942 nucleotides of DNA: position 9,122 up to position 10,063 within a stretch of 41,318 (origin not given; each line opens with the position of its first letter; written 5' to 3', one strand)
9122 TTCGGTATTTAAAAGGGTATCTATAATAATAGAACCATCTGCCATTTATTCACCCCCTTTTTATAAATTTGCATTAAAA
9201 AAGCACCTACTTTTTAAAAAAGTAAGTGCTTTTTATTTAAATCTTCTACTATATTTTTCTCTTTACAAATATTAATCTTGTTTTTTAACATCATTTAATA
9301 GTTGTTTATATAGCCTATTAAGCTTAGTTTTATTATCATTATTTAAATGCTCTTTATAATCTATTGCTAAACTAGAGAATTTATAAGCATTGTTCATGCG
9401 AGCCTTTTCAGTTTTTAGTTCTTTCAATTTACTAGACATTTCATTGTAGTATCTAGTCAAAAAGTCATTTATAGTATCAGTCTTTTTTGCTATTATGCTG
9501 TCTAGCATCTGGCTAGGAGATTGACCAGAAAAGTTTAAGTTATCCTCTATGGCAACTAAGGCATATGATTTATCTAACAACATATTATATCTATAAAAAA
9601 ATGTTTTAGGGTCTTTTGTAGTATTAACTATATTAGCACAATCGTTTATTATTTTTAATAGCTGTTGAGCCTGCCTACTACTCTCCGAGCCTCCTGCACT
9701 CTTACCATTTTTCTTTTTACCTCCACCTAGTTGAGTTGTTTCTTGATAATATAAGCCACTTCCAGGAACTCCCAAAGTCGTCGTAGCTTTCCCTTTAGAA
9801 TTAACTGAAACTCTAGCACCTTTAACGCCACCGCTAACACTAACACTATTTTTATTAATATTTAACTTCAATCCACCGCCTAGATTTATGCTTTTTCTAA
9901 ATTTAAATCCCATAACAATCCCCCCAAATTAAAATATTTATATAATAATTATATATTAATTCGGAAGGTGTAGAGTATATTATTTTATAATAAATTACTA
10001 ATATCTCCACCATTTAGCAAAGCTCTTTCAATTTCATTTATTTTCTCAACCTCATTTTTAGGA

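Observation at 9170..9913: DUF4236-like moron with its own terminator, inserted between the tail chaperones and the tape measure gene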

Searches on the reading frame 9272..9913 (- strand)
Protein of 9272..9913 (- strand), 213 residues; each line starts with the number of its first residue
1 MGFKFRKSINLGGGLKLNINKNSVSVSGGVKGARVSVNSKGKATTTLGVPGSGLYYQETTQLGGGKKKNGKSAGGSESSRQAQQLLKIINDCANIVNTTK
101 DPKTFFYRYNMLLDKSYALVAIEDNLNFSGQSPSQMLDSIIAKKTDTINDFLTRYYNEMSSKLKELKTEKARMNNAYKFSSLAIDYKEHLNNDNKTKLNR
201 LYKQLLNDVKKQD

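Call 3: search_protein_families(library=pfam, proteins=[window:9272-9913:-], max_evalue=0.01)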
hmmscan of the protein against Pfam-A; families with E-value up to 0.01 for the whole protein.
window:9272-9913:- (213 aa): 1 family
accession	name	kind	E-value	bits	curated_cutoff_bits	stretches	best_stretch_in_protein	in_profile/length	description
PF14020.11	DUF4236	-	1.1e-19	71.1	27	1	3-56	1-54/55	Protein of unknown function (DUF4236)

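Call 4: search_protein_families(library=phrogs, proteins=[window:9272-9913:-], max_evalue=0.01)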
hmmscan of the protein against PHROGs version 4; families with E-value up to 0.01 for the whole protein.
window:9272-9913:- (213 aa): 10 families
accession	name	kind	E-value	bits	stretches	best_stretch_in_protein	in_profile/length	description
phrog_7974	-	unknown function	4e-143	475.3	1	1-213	1-213/213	-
phrog_18347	-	unknown function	1.8e-19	71.2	1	1-78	1-79/397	-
phrog_17982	-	unknown function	8.1e-18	65.5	1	1-79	1-74/390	-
phrog_38135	-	unknown function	5e-17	62.9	1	1-76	1-75/441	-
phrog_9336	-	unknown function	4.2e-15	57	1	1-73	1-72/198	-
phrog_27590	-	unknown function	3.5e-12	47.8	1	1-73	1-70/148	-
phrog_8279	-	unknown function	5.9e-12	47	1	1-60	1-60/133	-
phrog_17596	-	unknown function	6.7e-08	33.4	1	85-202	75-194/196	-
phrog_28047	-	unknown function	3.4e-07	31.1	1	2-62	2-61/177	-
phrog_33669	-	unknown function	5.5e-05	23.9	1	1-58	2-58/68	-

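Call 9: search_protein_families(library=padloc, proteins=[window:9272-9913:-], max_evalue=1)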
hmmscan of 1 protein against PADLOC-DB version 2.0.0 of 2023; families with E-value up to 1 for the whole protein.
window:9272-9913:- (213 aa): 1 family
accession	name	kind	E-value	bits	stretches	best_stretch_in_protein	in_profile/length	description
PDLC00855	E1-E2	-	0.035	11.1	1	74-107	381-414/579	E1-E2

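Call 10: search_protein_families(library=ncbifam, proteins=[window:9272-9913:-], max_evalue=0.1)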
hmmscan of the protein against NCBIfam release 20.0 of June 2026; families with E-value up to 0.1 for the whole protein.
window:9272-9913:- (213 aa): 1 family
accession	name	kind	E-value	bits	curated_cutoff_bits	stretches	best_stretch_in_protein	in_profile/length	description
NF005107.0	PRK06545.1-5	equivalog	0.014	14.3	414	1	132-203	228-297/367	prephenate dehydrogenase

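Call 24: search_dna_similar(query=window:9272-9913:-, collection=phages, mode=protein, max_rows=60, max_evalue=0.001)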
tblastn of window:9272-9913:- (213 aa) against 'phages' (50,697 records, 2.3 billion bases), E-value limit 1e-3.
Records with a match: 44; places in all: 44; records where one place covers at least 80% of the query: 8.
Best place of each record, by identity: >=99% 3; 95-99% 2; 90-95% 3; 60-80% 3; <60% 33.
By first word of the organism name: Streptococcus 13; Clostridium 7; Acinetobacter 5; Clostridioides 4; Klebsiella 3; Pasteurella 3; Bacteriophage 2; Faecalibacterium 2; Ruminococcus 1; Wanchaivirus 1; and 3 more.
By host as written in the record: - 8; Clostridium difficile 6; Streptococcus pyogenes MGAS315 2; Klebsiella pneumoniae 2; Faecalibacterium prausnitzii 2; Clostridium difficile AIU 1; Clostridioides difficile 1; Clostridioides sp. ES-S-0173-01 1; and 21 more.
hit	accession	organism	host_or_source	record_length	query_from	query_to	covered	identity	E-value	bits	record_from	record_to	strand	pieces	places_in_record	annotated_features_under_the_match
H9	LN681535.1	Clostridium phage phiCD111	Clostridium difficile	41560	1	213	100%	100.0%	9e-124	390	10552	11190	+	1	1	conserved protein of unknown function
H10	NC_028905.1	Clostridium phage phiCD111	Clostridium difficile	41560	1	213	100%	100.0%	9e-124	390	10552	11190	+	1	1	DUF4236 domain-containing protein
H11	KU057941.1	Clostridium phage CDSH1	Clostridium difficile AIU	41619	1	213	100%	100.0%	9e-124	390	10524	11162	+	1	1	hypothetical protein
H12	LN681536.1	Clostridium phage phiCD146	Clostridium difficile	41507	1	213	100%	95.8%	2e-120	381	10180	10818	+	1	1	conserved protein of unknown function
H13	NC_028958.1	Clostridium phage phiCD146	Clostridium difficile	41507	1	213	100%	95.8%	2e-120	381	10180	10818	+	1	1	DUF4236 domain-containing protein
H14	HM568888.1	Clostridium phage phiCD38-2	Clostridium difficile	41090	1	213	100%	93.9%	1e-118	375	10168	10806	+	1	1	hypothetical protein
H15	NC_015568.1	Clostridium phage phiCD38-2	Clostridium difficile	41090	1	213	100%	93.9%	1e-118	375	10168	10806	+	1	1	DUF4236 domain-containing protein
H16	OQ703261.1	Clostridioides phage AR1075-1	Clostridioides difficile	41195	1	213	100%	93.9%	1e-118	375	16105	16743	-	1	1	hypothetical protein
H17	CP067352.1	Clostridioides phage ES-S-0173-01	Clostridioides sp. ES-S-0173-01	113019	1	60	28%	65.0%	1e-16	83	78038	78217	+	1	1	record has no annotation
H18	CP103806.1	Clostridioides phage Hain-Saunders-2022a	Clostridioides difficile ST632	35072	1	60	28%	65.0%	2e-16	82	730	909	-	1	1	DUF4236 domain-containing protein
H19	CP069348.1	Clostridioides phage pCD1602_4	water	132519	1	60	28%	65.0%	4e-16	82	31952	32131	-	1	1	record has no annotation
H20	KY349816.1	Streptococcus phage Str01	Streptococcus pyogenes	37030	80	202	58%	29.7%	5e-5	49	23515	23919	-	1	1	hypothetical protein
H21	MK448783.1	Streptococcus phage Javan503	Streptococcus pyogenes MGAS10750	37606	80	202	58%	29.7%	5e-5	49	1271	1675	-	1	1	hypothetical protein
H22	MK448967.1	Streptococcus phage Javan510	Streptococcus pyogenes MGAS315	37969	80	202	58%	29.7%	7e-5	49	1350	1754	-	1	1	hypothetical protein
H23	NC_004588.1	Streptococcus phage 315.5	Streptococcus pyogenes MGAS315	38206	80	202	58%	29.7%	7e-5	49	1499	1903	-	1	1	hypothetical protein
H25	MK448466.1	Streptococcus satellite phage Javan390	Streptococcus parauberis KCTC_11980BP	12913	86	203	55%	30.3%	3e-6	53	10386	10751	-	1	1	hypothetical protein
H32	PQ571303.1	Ruminococcus phage RG-TP1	Mediterraneibacter gnavus (Ruminococcus ...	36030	1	59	28%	57.6%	5e-13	73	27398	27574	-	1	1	hypothetical protein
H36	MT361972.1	Acinetobacter phage Ab11510-phi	Acinetobacter baumannii Ab11510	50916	1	58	27%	50.8%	5e-7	55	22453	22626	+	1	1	hypothetical protein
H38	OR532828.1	Klebsiella phage RCIP0034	Klebsiella pneumoniae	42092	1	56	26%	51.8%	9e-8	57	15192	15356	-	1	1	hypothetical protein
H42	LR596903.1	Roseburia phage Shimadzu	-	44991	1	59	28%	44.1%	4e-7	56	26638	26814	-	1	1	orf32: hypothetical protein with TM2 domain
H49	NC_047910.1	Faecalibacterium phage FP_Epona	Faecalibacterium prausnitzii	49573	1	56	26%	42.9%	3e-6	53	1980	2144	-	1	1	DUF4236 domain-containing protein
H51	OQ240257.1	Latilactobacillus phage TMW 1.1365 P3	Latilactobacillus curvatus TMW 1.1365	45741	1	56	26%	39.3%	2e-6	54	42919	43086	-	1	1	hypothetical protein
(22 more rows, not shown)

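Call 33: find_homologous_proteins(query=window:9272-9913:-, max_evalue=0.001)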
Query window:9272-9913:- (213 aa): 47 proteins with E <= 0.001 among 1320 candidates.
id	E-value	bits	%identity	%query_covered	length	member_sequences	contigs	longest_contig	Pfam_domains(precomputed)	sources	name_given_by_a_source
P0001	4.4e-130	449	100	100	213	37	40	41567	PF14020.12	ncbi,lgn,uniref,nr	ncbi:TPA: DUF4236 domain-containing protein [Clostridioides difficile]|uniref:DUF4236 domain-contain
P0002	2.9e-117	407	90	100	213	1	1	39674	PF14020.12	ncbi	ncbi:DUF4236 domain-containing protein [Clostridioides difficile]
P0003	1.3e-116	405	90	100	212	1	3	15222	PF14020.12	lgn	-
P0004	8.7e-112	390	88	100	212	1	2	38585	PF14020.12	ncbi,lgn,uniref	ncbi:DUF4236 domain-containing protein [Clostridioides sp. GD02377]|uniref:DUF4236 domain-containing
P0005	1.8e-20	92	70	32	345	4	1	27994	PF14020.12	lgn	-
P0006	2.7e-20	91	73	30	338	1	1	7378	PF14020.12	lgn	-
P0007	3.1e-20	91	41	59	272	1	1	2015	-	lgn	-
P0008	3.6e-20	91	67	30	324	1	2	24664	PF14020.12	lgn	-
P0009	4.0e-20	91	58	38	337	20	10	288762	PF14020.12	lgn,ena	-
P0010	7.2e-20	90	73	30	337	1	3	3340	PF14020.12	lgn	-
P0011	1.7e-19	89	73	30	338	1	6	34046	PF14020.12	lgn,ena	-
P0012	2.2e-19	88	68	32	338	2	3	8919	PF14020.12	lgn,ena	-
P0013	3.2e-19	88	69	29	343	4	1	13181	PF14020.12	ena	-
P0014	3.7e-19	87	67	33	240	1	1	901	PF14020.12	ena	-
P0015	5.7e-19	87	67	33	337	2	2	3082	PF14020.12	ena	-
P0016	6.3e-19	87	65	33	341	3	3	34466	PF06024.18,PF14020.12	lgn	-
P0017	7.0e-19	86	68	32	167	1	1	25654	PF14020.12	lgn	-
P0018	7.0e-18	83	68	30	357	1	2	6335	PF27081.1,PF00929.32,PF13482.13,PF14020.12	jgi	jgi:DNA polymerase III epsilon subunit family exonuclease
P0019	1.1e-17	83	68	29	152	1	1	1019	PF14020.12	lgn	-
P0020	7.0e-17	80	68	26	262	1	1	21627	PF09851.15,PF14020.12,PF14470.13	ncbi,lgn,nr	ncbi:DUF4236 domain-containing protein [Bacillus spizizenii]|nr:DUF4236 domain-containing protein [B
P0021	2.6e-16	78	53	36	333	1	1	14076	PF14020.12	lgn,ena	-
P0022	2.7e-16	78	53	36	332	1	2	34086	PF14020.12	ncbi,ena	-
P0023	4.5e-16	77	52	43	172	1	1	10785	PF14020.12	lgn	-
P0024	1.1e-15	76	59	32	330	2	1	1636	PF14020.12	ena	-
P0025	1.3e-15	76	67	28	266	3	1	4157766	PF09851.15,PF14020.12,PF14470.13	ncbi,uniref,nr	ncbi:DUF4236 domain-containing protein [Bacillus sp. BC1-43]|uniref:DUF4236 domain-containing protei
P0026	1.6e-15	76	62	31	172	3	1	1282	PF14020.12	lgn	-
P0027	1.8e-15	75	68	28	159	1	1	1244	PF14020.12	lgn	-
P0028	1.9e-15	75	51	36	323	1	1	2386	PF14020.12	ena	-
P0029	2.1e-15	75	66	29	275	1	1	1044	PF14020.12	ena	-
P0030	3.7e-15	74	48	49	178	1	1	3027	PF14020.12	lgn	-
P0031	3.8e-15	74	67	28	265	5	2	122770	PF09851.15,PF14020.12,PF14470.13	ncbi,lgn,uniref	ncbi:DUF4236 domain-containing protein [Bacillus spizizenii]|uniref:DUF4236 domain-containing protei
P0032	4.1e-15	74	59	31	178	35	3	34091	PF14020.12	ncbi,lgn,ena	-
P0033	9.4e-15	73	59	31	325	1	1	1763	PF14020.12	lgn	-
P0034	1.2e-14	73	59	31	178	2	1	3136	PF14020.12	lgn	-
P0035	2.1e-14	72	67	27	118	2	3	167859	PF14020.12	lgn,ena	-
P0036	3.0e-14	71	68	27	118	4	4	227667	PF14020.12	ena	-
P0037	4.5e-14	71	67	27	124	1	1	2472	PF14020.12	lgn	-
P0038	6.8e-14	70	62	28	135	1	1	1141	PF14020.12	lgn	-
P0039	2.4e-13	68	67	27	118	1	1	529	PF14020.12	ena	-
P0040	1.2e-10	60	50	38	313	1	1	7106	PF14559.13,PF00515.35,PF12895.14,PF13424.13,PF14020.12,PF13181.13,PF07719.24,PF13174.13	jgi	jgi:tetratricopeptide (TPR) repeat protein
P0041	9.3e-10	57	55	29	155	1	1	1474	PF14020.12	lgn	-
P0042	1.6e-9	56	48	39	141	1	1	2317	PF14020.12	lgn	-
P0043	2.3e-9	55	52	28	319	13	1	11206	PF14020.12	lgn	-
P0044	6.3e-9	54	38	32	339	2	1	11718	PF14020.12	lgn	-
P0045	4.9e-8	51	61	24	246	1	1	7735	PF14020.12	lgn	-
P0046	6.4e-8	51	51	36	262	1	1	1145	PF10708.15,PF14020.12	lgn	-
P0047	3.5e-6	45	63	20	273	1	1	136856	PF10708.15,PF14020.12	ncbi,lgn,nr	ncbi:MAG: hypothetical protein JWM02_706 [Frankiales bacterium]|nr:hypothetical protein [Frankiales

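Call 49: get_annotated_region(hit=H23, flank=3500)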
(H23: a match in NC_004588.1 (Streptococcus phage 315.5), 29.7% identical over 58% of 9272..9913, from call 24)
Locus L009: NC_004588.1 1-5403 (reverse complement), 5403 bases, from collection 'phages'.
description: Streptococcus prophage 315.5, complete genome.
organism: Streptococcus phage 315.5 (NCBI taxid 198542)
taxonomy: Viruses; Duplodnaviria; Heunggongvirae; Uroviricota; Caudoviricetes
host: Streptococcus pyogenes MGAS315; source: -; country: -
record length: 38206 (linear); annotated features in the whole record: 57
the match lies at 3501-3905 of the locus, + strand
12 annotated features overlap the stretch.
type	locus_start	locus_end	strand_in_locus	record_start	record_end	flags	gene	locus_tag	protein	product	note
CDS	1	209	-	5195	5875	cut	-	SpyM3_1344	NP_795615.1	AAA family ATPase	best blastp hit: gb|AAF12715.1|AF066865_13 (AF066865) unknown [bacteriophage TPW22]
CDS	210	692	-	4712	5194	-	-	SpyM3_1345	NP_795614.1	hypothetical protein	best non-GAS blastp hit: gb|AAC72433.1| (AF004379) orf157 [Streptococcus thermophilus bacteriophage Sfi21]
CDS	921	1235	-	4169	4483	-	-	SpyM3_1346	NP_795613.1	hypothetical protein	best non-GAS blastp hit: gb|AAF43509.1|AF145054_17 (AF145054) ORF16 [Streptococcus thermophilus bacteriophage 7201]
CDS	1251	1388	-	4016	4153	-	-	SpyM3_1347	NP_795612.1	hypothetical protein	best blastp hit: gb|AAD21906.1| (AF085222) unknown [Streptococcus thermophilus bacteriophage DT1]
CDS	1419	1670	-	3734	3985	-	-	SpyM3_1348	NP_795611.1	hypothetical protein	best non-GAS blastp hit: gb|AAF12712.1|AF066865_10 (AF066865) unknown [bacteriophage TPW22]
CDS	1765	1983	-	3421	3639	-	-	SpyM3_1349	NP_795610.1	helix-turn-helix transcriptional regulator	best blastp hit: gb|AAK08292.1|AF323669_5 (AF323669) repressor [bacteriophage bIL286]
CDS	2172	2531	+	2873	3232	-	-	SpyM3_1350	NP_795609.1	putative cI-like repressor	best blastp hit: emb|CAA64934.1| (X95646) cI-like repressor [Streptococcus thermophilus bacteriophage Sfi21]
CDS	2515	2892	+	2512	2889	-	-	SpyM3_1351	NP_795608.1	putative cI-like repressor, metallo-prtoeinase motif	blastp hit:emb|CAA64933.1| (X95646) homology to cI-like repressor [Streptococcus thermophilus bacteriophage Sfi21], and ...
CDS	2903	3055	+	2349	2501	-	-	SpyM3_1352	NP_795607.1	hypothetical protein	best blastp hit: dbj|BAB08367.1| (AB015475) gb|AAF07370.1 gene_id:MMN10.24 similar to unknown protein [Arabidopsis ...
CDS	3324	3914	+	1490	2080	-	-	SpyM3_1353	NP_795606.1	hypothetical protein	best blastp hit: gb|AAK79875.1|AE007698_9 (AE007698) Uncharacterized phage related protein [Clostridium acetobutylicum]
CDS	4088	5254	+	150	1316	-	int315.5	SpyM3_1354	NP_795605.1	putative phage integrase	best blastp hit: gb|AAL98328.1| (AE010087) putative phage integrase [Streptococcus pyogenes MGAS8232]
misc_feature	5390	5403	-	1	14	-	-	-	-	-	315.5 attP-R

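Call 50: get_annotated_region(hit=H25, flank=3000)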
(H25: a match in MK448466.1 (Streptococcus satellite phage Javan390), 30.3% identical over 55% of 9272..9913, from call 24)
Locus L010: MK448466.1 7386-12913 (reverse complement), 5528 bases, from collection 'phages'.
description: Streptococcus satellite phage Javan390, complete genome.
organism: Streptococcus satellite phage Javan390 (NCBI taxid 2558673)
taxonomy: Viruses
host: Streptococcus parauberis KCTC_11980BP; source: -; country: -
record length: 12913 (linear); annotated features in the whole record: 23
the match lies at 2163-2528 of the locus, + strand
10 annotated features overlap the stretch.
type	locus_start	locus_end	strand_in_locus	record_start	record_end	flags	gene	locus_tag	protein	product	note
CDS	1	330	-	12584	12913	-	-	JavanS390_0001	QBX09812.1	cadmium efflux system accessory protein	-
CDS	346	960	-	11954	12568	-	-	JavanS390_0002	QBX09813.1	cadmium resistance protein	-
CDS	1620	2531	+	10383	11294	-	-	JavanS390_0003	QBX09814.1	hypothetical protein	-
CDS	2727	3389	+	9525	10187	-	-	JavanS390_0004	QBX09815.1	hypothetical protein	-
CDS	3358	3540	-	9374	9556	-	-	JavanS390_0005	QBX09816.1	hypothetical protein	-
CDS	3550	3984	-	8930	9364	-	-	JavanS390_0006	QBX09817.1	hypothetical protein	-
CDS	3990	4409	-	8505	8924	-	-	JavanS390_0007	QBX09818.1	hypothetical protein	-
CDS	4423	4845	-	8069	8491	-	-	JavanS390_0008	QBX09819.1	hypothetical protein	FIG018599: Phage-associated protein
CDS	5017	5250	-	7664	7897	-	-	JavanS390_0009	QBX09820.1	hypothetical protein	-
CDS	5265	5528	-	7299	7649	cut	-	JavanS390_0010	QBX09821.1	hypothetical protein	-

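Call 51: get_annotated_region(hit=H18, flank=4000)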
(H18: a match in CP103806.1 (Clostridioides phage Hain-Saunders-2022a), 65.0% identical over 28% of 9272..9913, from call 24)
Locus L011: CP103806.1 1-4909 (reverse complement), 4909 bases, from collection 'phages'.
description: Clostridioides phage Hain-Saunders-2022a, complete genome.
organism: Clostridioides phage Hain-Saunders-2022a (NCBI taxid 2998861)
taxonomy: Viruses; Duplodnaviria; Heunggongvirae; Uroviricota; Caudoviricetes; Leicestervirus
host: Clostridioides difficile ST632; source: soil; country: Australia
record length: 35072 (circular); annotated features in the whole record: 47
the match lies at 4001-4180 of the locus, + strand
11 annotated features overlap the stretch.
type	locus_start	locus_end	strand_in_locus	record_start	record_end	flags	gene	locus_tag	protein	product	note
CDS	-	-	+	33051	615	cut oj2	-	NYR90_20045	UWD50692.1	phage tail tape measure protein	Derived by automated computational analysis using gene prediction method: GeneMarkS-2+.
CDS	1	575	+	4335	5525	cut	-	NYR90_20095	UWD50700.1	phage major capsid protein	Derived by automated computational analysis using gene prediction method: Protein Homology. GO_component: GO:0044423 - ...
CDS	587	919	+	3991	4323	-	-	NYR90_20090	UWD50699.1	hypothetical protein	Derived by automated computational analysis using gene prediction method: Protein Homology.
CDS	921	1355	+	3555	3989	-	-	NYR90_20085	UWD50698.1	hypothetical protein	Derived by automated computational analysis using gene prediction method: GeneMarkS-2+.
CDS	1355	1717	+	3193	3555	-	-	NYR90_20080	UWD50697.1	minor capsid protein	Derived by automated computational analysis using gene prediction method: Protein Homology.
CDS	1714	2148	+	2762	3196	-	-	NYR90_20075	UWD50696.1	chloramphenicol resistance protein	Derived by automated computational analysis using gene prediction method: Protein Homology.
CDS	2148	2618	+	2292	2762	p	-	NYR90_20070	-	hypothetical protein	incomplete; partial on complete genome; missing C-terminus; Derived by automated computational analysis using gene ...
CDS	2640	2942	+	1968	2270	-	-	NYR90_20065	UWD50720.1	hypothetical protein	Derived by automated computational analysis using gene prediction method: Protein Homology.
CDS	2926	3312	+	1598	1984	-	-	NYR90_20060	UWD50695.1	hypothetical protein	Derived by automated computational analysis using gene prediction method: GeneMarkS-2+.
CDS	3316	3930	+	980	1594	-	-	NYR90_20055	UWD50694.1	bacteriophage Gp15 family protein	Derived by automated computational analysis using gene prediction method: Protein Homology.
CDS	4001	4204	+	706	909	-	-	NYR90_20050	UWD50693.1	DUF4236 domain-containing protein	Derived by automated computational analysis using gene prediction method: Protein Homology.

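Call 53: get_annotated_region(hit=H17, flank=5000)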
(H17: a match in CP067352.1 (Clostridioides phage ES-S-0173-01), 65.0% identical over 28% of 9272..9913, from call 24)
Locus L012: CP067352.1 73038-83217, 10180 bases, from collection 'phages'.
description: Clostridioides phage ES-S-0173-01, complete sequence.
organism: Clostridioides phage ES-S-0173-01 (NCBI taxid 2802961)
taxonomy: Viruses; Duplodnaviria; Heunggongvirae; Uroviricota; Caudoviricetes
host: Clostridioides sp. ES-S-0173-01; source: soil; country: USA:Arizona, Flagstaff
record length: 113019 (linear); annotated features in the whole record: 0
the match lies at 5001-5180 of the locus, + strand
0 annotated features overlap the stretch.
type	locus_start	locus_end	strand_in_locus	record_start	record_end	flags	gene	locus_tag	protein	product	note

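Call 54: get_annotated_region(hit=H19, flank=5000)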
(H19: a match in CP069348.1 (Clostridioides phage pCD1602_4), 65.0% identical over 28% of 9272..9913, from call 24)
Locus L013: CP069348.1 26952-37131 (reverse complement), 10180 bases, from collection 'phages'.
description: Clostridioides phage pCD1602_4, complete sequence.
organism: Clostridioides phage pCD1602_4 (NCBI taxid 2801346)
taxonomy: Viruses; Duplodnaviria; Heunggongvirae; Uroviricota; Caudoviricetes
host: -; source: water; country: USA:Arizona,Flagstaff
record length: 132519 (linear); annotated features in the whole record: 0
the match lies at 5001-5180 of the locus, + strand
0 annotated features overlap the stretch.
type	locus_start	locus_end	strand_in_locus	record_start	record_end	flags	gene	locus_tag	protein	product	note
